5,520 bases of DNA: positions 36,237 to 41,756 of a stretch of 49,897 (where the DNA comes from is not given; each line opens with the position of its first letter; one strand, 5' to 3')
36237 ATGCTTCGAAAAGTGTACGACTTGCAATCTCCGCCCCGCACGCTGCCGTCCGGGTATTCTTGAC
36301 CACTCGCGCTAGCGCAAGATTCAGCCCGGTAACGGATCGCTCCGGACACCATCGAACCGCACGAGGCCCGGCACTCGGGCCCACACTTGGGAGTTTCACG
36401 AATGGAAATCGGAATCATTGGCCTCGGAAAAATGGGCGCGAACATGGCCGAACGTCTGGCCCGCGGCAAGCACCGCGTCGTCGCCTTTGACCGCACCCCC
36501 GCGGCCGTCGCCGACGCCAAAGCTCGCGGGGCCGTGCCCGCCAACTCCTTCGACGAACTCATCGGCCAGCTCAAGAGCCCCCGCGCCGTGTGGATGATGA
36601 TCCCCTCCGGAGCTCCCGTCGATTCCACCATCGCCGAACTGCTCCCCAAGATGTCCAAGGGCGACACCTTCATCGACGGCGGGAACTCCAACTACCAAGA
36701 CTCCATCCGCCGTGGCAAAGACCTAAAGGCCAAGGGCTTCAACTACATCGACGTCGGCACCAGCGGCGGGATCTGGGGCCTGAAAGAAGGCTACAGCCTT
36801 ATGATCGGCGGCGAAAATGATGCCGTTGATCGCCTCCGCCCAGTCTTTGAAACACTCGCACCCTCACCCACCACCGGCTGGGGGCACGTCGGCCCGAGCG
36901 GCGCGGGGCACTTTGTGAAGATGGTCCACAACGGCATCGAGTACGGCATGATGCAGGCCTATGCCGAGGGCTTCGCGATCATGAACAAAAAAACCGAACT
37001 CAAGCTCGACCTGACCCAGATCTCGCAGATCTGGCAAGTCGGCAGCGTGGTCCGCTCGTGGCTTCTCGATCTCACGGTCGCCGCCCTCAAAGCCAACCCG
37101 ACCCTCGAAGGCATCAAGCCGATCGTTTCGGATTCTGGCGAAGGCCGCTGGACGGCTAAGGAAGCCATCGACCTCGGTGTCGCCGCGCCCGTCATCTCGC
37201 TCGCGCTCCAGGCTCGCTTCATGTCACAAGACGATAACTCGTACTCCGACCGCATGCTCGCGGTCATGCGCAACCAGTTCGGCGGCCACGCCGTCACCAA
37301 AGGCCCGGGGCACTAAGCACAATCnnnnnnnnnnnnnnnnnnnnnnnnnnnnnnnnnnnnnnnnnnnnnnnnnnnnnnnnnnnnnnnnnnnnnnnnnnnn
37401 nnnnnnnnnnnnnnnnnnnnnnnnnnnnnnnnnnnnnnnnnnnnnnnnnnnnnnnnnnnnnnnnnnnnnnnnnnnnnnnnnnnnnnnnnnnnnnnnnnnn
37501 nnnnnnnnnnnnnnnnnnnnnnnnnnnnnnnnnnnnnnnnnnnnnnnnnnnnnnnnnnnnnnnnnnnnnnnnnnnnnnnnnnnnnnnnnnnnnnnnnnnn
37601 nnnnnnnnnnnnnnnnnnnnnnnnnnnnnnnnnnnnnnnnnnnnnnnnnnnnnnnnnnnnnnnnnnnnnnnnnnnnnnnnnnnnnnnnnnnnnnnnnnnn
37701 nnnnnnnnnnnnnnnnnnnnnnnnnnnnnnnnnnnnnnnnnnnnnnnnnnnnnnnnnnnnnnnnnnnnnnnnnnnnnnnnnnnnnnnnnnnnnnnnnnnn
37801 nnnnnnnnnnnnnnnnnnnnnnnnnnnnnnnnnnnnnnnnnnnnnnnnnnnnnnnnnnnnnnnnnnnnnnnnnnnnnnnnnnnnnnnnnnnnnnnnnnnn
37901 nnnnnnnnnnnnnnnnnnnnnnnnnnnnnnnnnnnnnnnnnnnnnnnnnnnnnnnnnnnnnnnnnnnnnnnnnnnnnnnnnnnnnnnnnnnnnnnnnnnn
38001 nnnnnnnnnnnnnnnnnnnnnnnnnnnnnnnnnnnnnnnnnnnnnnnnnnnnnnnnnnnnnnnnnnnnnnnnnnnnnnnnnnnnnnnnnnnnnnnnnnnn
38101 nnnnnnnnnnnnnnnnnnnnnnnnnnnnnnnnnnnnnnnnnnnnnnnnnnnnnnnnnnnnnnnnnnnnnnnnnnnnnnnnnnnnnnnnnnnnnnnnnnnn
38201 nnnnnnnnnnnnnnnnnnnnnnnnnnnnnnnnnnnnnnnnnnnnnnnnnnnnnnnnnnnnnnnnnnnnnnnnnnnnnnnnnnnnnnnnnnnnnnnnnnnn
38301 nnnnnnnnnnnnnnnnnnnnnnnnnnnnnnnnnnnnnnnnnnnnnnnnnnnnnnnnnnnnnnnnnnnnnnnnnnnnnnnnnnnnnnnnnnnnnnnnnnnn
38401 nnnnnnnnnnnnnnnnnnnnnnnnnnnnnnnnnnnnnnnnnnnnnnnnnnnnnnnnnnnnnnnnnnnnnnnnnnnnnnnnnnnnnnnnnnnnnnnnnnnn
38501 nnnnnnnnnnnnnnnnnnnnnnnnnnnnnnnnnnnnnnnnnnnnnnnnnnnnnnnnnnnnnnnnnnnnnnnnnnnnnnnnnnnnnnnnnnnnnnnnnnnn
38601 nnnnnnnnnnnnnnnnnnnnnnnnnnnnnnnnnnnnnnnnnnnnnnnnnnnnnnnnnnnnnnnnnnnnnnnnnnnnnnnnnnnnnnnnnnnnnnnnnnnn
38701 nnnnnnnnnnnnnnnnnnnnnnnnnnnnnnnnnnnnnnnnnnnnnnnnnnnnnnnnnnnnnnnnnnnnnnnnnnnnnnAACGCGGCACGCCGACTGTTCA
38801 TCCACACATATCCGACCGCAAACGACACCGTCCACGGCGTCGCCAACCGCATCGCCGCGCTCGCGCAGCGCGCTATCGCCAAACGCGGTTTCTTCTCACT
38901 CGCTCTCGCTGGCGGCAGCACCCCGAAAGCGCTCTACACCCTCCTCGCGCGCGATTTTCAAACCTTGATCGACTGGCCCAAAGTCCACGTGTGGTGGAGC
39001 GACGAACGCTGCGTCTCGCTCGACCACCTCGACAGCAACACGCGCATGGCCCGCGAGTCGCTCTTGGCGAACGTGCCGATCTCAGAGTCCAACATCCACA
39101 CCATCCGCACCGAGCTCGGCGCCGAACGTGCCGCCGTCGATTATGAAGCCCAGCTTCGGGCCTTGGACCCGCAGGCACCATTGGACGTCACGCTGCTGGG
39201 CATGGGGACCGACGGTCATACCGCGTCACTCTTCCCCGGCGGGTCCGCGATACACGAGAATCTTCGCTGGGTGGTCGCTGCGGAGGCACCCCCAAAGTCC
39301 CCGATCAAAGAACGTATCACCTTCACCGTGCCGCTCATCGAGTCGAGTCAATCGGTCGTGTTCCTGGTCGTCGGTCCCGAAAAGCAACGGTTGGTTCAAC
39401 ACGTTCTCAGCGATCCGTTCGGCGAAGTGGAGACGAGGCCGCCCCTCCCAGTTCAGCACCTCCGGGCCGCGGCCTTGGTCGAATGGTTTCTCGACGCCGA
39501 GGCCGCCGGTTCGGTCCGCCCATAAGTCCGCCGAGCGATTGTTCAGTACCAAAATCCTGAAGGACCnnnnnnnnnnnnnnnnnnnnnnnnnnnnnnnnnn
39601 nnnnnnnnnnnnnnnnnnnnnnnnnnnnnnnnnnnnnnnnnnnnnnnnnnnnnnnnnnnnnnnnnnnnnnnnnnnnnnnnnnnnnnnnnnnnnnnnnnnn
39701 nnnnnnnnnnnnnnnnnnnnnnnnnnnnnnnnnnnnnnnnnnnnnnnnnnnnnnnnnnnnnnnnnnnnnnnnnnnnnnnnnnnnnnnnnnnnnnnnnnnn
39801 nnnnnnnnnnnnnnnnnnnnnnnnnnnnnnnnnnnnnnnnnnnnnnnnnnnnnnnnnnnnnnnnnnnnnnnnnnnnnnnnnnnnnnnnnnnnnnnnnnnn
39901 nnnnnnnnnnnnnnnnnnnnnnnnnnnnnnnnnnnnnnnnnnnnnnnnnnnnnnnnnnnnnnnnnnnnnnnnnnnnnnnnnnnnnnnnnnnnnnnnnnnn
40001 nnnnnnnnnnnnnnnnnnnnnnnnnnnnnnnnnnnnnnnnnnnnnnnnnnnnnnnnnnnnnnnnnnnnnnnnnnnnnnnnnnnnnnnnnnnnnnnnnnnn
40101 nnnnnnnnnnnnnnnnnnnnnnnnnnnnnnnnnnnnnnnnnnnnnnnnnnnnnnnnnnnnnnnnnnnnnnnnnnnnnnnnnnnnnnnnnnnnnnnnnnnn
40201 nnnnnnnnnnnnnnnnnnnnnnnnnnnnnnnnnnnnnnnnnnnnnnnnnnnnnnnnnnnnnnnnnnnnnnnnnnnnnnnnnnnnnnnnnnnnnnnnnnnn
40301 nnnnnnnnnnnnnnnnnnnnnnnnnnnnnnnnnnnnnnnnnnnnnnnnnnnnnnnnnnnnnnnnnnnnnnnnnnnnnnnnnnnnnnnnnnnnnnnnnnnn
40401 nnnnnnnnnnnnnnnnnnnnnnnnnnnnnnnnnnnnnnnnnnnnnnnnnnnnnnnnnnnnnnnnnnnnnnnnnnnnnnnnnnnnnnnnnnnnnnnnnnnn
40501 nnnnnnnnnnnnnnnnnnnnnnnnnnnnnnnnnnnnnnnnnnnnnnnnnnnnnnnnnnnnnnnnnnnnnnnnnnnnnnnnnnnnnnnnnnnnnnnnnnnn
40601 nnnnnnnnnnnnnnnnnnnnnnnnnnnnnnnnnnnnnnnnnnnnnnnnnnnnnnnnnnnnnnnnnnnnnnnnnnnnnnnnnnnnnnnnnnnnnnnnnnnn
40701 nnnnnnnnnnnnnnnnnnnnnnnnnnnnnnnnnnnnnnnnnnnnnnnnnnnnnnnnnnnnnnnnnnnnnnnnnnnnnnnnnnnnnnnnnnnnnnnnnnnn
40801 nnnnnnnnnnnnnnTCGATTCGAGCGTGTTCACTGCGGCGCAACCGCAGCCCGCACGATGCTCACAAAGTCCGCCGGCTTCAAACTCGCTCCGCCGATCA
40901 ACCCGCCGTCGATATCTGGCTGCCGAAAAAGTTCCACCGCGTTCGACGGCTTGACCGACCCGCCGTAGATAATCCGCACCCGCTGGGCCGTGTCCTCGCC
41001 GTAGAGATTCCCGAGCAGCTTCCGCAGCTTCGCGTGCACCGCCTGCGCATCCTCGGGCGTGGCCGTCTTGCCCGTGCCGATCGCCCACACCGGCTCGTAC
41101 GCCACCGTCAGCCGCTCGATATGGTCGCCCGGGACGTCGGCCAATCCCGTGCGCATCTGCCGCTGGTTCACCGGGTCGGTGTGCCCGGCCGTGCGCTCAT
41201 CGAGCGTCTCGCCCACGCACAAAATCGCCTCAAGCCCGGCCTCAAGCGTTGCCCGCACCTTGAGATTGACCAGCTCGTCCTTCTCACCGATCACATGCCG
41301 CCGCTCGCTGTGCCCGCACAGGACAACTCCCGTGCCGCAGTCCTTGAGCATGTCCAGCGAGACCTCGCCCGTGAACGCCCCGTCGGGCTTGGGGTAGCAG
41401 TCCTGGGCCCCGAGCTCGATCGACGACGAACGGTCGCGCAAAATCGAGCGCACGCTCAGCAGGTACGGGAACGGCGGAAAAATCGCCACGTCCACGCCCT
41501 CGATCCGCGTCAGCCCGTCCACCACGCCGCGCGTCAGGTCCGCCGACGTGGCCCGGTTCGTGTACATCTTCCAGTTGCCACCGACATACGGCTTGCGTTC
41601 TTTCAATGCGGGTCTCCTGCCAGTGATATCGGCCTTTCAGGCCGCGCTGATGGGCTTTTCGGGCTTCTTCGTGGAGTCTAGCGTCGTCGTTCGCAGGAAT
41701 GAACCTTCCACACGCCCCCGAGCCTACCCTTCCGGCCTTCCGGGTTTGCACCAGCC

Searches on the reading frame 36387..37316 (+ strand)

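Call 61: search_protein_families(library=pfam, proteins=[window:36387-37316:+], max_evalue=0.001)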
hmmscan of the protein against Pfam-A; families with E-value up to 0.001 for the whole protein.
window:36387-37316:+ (309 aa): 7 families
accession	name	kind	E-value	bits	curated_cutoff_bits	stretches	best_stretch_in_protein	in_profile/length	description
PF03446.21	NAD_binding_2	-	1.1e-43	149.5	21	1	7-159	1-154/161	NAD binding domain of 6-phosphogluconate dehydrogenase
PF00393.24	6PGD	-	8.3e-25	88.2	27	1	174-285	1-118/290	6-phosphogluconate dehydrogenase, C-terminal domain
PF02826.25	2-Hacid_dh_C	-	6.8e-07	29.3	25.1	1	3-97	34-125/178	D-isomer specific 2-hydroxyacid dehydrogenase, NAD binding domain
PF03807.23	F420_oxidored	-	1.4e-05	26.1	21.6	1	8-49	2-45/94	NADP oxidoreductase coenzyme F420-dependent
PF02254.24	TrkA_N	-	3.7e-05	24.4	23.8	1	9-50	2-42/116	TrkA-N domain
PF02737.24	3HCDH_N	-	0.00027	21.4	22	1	8-47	2-41/180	3-hydroxyacyl-CoA dehydrogenase, NAD binding domain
PF10727.15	Rossmann-like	-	0.00076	19.7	23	0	4-51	13-59/131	Rossmann-like domain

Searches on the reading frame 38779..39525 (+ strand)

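Call 61: search_protein_families(library=pfam, proteins=[window:38779-39525:+], max_evalue=0.001)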
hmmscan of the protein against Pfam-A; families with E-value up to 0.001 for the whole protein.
window:38779-39525:+ (248 aa): 1 family
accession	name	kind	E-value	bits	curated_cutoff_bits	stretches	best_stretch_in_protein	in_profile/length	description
PF01182.26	Glucosamine_iso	-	1.5e-68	231.5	27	1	13-229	2-217/225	Glucosamine-6-phosphate isomerases/6-phosphogluconolactonase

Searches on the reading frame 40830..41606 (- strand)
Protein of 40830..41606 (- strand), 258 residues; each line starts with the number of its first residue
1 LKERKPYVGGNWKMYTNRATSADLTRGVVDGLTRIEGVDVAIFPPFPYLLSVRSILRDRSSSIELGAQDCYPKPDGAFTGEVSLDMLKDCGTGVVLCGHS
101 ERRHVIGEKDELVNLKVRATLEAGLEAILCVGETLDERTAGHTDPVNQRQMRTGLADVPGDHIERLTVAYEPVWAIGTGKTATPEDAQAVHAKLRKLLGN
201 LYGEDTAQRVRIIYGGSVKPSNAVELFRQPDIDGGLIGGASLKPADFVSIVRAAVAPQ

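Call 19: search_protein_families(library=pfam, proteins=[window:40830-41606:-], max_evalue=0.001)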
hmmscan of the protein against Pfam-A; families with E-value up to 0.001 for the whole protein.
window:40830-41606:- (258 aa): 1 family
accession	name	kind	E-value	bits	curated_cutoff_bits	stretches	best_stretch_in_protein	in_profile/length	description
PF00121.24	TIM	-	1.5e-90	303.4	20.1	1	6-253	1-244/245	Triosephosphate isomerase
